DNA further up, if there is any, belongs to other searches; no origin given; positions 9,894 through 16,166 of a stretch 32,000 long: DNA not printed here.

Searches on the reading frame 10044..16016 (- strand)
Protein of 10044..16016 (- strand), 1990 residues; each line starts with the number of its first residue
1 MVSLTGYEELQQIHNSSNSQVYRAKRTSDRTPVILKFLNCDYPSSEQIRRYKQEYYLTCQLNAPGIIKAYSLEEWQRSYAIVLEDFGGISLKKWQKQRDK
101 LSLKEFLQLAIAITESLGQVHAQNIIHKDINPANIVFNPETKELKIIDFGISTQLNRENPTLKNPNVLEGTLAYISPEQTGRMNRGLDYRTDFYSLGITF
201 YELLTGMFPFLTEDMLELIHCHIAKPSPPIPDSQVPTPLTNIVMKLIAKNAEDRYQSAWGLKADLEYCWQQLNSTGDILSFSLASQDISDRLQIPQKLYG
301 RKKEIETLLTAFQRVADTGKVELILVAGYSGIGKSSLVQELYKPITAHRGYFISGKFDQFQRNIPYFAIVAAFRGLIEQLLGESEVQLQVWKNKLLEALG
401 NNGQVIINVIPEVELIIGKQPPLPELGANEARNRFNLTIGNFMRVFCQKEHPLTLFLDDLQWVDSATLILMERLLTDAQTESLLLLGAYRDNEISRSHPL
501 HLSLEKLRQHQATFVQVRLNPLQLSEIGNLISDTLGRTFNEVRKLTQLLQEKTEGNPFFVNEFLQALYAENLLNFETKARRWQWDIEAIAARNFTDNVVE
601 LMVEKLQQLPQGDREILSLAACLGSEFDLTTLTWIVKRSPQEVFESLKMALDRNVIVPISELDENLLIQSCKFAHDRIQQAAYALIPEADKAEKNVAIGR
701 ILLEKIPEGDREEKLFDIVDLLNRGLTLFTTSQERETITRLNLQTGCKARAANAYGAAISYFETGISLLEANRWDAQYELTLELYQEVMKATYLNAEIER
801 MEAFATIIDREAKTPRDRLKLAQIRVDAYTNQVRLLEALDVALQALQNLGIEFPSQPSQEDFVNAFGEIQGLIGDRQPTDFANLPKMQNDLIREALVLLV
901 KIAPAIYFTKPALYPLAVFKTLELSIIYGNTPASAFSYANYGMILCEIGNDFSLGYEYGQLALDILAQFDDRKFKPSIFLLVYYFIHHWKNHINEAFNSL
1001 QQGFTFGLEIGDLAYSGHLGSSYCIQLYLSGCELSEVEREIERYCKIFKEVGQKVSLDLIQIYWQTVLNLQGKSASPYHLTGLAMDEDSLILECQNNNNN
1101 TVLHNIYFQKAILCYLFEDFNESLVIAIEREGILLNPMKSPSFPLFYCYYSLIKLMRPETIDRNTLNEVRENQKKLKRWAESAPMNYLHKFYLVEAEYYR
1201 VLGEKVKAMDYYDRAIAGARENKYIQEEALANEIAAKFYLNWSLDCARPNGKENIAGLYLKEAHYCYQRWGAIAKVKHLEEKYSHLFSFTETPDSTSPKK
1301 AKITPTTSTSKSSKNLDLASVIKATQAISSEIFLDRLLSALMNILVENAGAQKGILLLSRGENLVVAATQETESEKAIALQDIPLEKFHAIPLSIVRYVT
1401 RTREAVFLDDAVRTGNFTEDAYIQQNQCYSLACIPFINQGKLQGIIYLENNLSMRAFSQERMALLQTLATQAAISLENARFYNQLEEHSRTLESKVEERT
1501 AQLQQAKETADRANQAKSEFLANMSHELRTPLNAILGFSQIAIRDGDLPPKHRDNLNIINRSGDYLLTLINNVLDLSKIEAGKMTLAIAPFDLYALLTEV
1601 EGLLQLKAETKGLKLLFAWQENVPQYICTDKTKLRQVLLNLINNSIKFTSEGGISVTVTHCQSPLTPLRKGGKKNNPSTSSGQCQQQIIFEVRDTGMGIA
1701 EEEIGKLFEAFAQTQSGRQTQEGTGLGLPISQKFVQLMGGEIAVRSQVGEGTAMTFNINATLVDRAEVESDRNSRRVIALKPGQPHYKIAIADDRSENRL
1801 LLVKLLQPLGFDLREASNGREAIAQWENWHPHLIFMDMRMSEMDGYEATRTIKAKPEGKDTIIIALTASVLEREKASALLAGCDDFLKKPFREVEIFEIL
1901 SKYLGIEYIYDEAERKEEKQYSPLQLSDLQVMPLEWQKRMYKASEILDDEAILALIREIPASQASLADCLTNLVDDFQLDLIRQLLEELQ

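Call 9: search_protein_families(library=pfam, proteins=[window:10044-16016:-], max_evalue=0.01)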
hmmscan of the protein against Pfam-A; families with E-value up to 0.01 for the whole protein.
window:10044-16016:- (1990 aa): 15 families
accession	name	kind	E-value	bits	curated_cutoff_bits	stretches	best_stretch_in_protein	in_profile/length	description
PF13191.12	AAA_16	-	2.5e-39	135.9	32.6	1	297-485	1-166/167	AAA ATPase domain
PF00069.31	Pkinase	-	6.9e-37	127.7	31.7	1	7-256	1-253/263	Protein kinase domain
PF02518.31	HATPase_c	-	2e-23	83.4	26.4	1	1630-1759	2-108/111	Histidine kinase-, DNA gyrase B-, and HSP90-like ATPase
PF00072.30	Response_reg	-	1.2e-22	80.6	30.2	1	1789-1900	1-110/111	Response regulator receiver domain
PF00512.31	HisKA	-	1.3e-22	80.1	26.9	1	1516-1582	1-66/66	His Kinase A (phospho-acceptor) domain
PF07714.23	PK_Tyr_Ser-Thr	-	2.4e-22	79.9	23.1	1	12-255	6-249/258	Protein tyrosine and serine/threonine kinase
PF01590.32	GAF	-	2.5e-13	51.1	22.4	1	1334-1476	2-133/133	GAF domain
PF13185.12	GAF_2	-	3.1e-12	47.3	28.6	1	1334-1477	4-136/136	GAF domain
PF13492.12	GAF_3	-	6.3e-07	30.3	27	1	1334-1478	2-129/129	GAF domain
PF03109.22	ABC1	-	1.2e-05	25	22.9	1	60-158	129-220/244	ABC1 atypical kinase-like domain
PF23198.2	PDE8A_N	-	7e-05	23.2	29.6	1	1809-1878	33-103/147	PDE8A-like, N-terminal domain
PF20703.3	nSTAND1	-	0.00044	20.4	27.1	1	298-339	16-51/379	Novel STAND NTPase 1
PF17667.7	Pkinase_fungal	-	0.00052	19.3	24.1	1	78-177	267-362/387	Fungal protein kinase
PF06293.20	Kdo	-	0.00093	19.1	21.3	1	73-150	86-167/207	Lipopolysaccharide kinase (Kdo/WaaP) family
PF25201.1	nSTAND6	-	0.0031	18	27.7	0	298-346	1-43/148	Novel STAND NTPase 6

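Call 10: search_protein_families(library=ncbifam, proteins=[window:10044-16016:-], max_evalue=0.01)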
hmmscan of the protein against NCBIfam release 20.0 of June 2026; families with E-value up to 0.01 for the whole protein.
window:10044-16016:- (1990 aa): 159 families (the best 25 are shown)
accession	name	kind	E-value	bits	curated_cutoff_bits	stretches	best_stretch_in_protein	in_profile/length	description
TIGR02956.1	TMAO_torS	equivalog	4e-96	323.1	676.5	1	1456-1913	389-821/967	TMAO reductase system sensor histidine kinase/response regulator TorS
NF008318.0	PRK11107.1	equivalog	1.2e-88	298.3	890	2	1491-1767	268-525/920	two-component sensor histidine kinase BarA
NF011874.0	PRK15347.1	equivalog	8.2e-80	269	852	3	1480-1664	357-544/921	two component system sensor kinase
NF008302.0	PRK11091.1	equivalog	5e-78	263.1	838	1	1504-1931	270-670/779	aerobic respiration two-component sensor histidine kinase ArcB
NF041947.1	LuxQ_Vibrio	equivalog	9.5e-73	245.4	1200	1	1499-1903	454-838/843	quorum-sensing autoinducer 2 sensor kinase/phosphatase LuxQ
NF038297.2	hybrid_HK_HrmK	equivalog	9.2e-71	239.2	725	2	1486-1661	205-380/607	hybrid histidine kinase/response regulator HrmK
NF045901.1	HisKinLetSLeg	equivalog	1.1e-61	208.9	1650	2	1495-1775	271-533/906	two-component system sensor histidine kinase LetS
NF008099.0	PRK10841.1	equivalog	1.9e-59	201.4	920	3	1502-1660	455-612/949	two-component system sensor histidine kinase RcsC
NF046044.1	PnpS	equivalog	3e-52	178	400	1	1512-1758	165-389/390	two-component system histidine kinase PnpS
NF033483.0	PknB_PASTA_kin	equivalog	2.2e-51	175.5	450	1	19-272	21-272/563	Stk1 family PASTA domain-containing Ser/Thr kinase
TIGR03903.1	TOMM_kin_cyc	equivalog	2.4e-51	174.8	705.75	2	297-719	482-878/1267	TOMM system kinase/cyclase fusion protein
NF008543.0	PRK11466.1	equivalog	2.4e-51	174.6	982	1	1484-1964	404-848/914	TMAO reductase system sensor histidine kinase/response regulator TorS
NF007420.1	PRK09959.1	equivalog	6.9e-46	156.4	1995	1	1503-1892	698-1062/1197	acid-sensing system histidine kinase EvgS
NF047465.1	hybrid_HK_LvrA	exception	1.8e-44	152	1200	1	1492-1896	177-576/819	hybrid histidine kinase/response regulator LvrA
NF047874.1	MASE3_PAS_HK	subfamily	6.3e-44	150.8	560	2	1495-1659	380-546/655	MASE3 domain-containing sensor histidine kinase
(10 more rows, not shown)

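Call 25: search_protein_families(library=padloc, proteins=[window:10044-16016:-], max_evalue=0.001)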
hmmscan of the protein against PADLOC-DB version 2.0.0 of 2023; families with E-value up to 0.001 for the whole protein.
window:10044-16016:- (1990 aa): 34 families (the best 25 are shown)
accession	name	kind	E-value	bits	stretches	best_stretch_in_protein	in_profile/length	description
PDLC04047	PD-T4-6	-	1.1e-52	177.1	1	6-282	11-286/327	-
PDLC04042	PD-T4-6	-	4.2e-52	175.6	1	6-273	10-277/292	-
PDLC04060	PD-T4-6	-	6.4e-50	168.4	1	7-275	10-276/486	-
PDLC04057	PD-T4-6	-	1.3e-46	157.6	1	7-270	10-272/443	-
PDLC04053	PD-T4-6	-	8.2e-45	151.6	1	7-271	11-274/311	-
PDLC04043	PD-T4-6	-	3e-43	146.5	1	7-267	17-276/452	-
PDLC04138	mad6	-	4.2e-43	146.2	1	7-282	53-327/659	mads_6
PDLC04061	PD-T4-6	-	2.6e-41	140.7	1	19-290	30-306/510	-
PDLC04048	PD-T4-6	-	8.6e-41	138.5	1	7-271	12-275/354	-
PDLC04054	PD-T4-6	-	1.8e-37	127.6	1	5-268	10-273/347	-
PDLC04052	PD-T4-6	-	2.4e-37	127.3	1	23-266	27-274/496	-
PDLC04041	PD-T4-6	-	4.7e-37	126.3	1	13-261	36-286/443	-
PDLC04039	PD-T4-6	-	5.3e-36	122.6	1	19-263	28-270/458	-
PDLC04050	PD-T4-6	-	5.1e-32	109.4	1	7-285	65-343/480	-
PDLC03920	MkoA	-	1.1e-30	104.7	1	13-292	15-307/1112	-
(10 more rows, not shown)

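Call 32: find_related_loci(query=window:10044-16016:-, collection=genome_contigs, flank=10000)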
Query window:10044-16016:- (1990 aa) in genome_contigs; peptide patterns used: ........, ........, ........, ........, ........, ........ (x = any residue, [..] = any of these).
56 stretches matched a pattern; 19 encode a relative of the query (tblastn E <= 1e-3); 19 distinct loci.
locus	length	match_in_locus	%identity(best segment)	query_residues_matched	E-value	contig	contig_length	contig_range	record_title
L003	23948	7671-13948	83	1-1990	0e+0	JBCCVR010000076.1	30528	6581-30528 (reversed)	MAG: Cyanobacteria bacterium P01_E01_bin.42 k141_697486_length_30528_cov_15.4455, whole genome shotgun sequence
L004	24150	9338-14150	65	1-1485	0e+0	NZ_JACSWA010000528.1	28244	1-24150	Spirulina sp. CCY15215 CCY15215_528, whole genome shotgun sequence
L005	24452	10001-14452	62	1-1483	0e+0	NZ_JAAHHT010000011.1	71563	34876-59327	MAG: Okeania sp. SIO3I5 3I5_NODE_11, whole genome shotgun sequence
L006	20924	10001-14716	41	1-1506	0e+0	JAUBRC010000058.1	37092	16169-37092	Microcoleus sp. N9_B4 NODE_81_length_37092_cov_95.490504, whole genome shotgun sequence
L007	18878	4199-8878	42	1-1506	0e+0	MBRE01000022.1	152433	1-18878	Oscillatoriales cyanobacterium USR001 contig_16, whole genome shotgun sequence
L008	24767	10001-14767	41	1-1506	0e+0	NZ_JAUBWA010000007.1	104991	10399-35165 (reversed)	Microcoleus sp. A003_D6 NODE_54_length_104991_cov_33.956755, whole genome shotgun sequence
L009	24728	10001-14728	40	1-1506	0e+0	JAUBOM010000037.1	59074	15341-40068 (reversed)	Microcoleus sp. herbarium2 NODE_37_length_59074_cov_54.676460, whole genome shotgun sequence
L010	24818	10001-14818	41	1-1506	0e+0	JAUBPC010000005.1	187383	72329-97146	Microcoleus sp. SVA1_B3 NODE_26_length_187383_cov_52.610669, whole genome shotgun sequence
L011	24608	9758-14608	40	1-1515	0e+0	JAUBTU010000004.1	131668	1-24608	Microcoleus sp. B6-A1 NODE_9_length_131668_cov_23.874444, whole genome shotgun sequence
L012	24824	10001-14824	40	1-1515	0e+0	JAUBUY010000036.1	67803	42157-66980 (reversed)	Microcoleus sp. AT8-B5 NODE_124_length_67803_cov_32.393778, whole genome shotgun sequence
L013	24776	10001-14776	40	1-1506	0e+0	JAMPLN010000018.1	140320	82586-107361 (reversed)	Microcoleus vaginatus FACHB-2002 strain DQ-U3 scaffold_18, whole genome shotgun sequence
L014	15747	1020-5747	41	1-1506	0e+0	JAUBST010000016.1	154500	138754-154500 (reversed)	Microcoleus sp. F6_B6 NODE_28_length_154500_cov_141.313949, whole genome shotgun sequence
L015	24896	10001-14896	41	1-1506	0e+0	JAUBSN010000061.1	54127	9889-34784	Microcoleus sp. F8-C3 NODE_195_length_54127_cov_19.866179, whole genome shotgun sequence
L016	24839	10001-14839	42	1-1506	0e+0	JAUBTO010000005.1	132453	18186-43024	Microcoleus sp. C2D2 NODE_16_length_132453_cov_43.259775, whole genome shotgun sequence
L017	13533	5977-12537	40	1-1980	0e+0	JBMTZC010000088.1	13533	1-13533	MAG: Prochlorotrichaceae cyanobacterium isolate LKB_V6_S18_50percent_par_metabat.74 NODE_2138_length_13533_cov_6.771776,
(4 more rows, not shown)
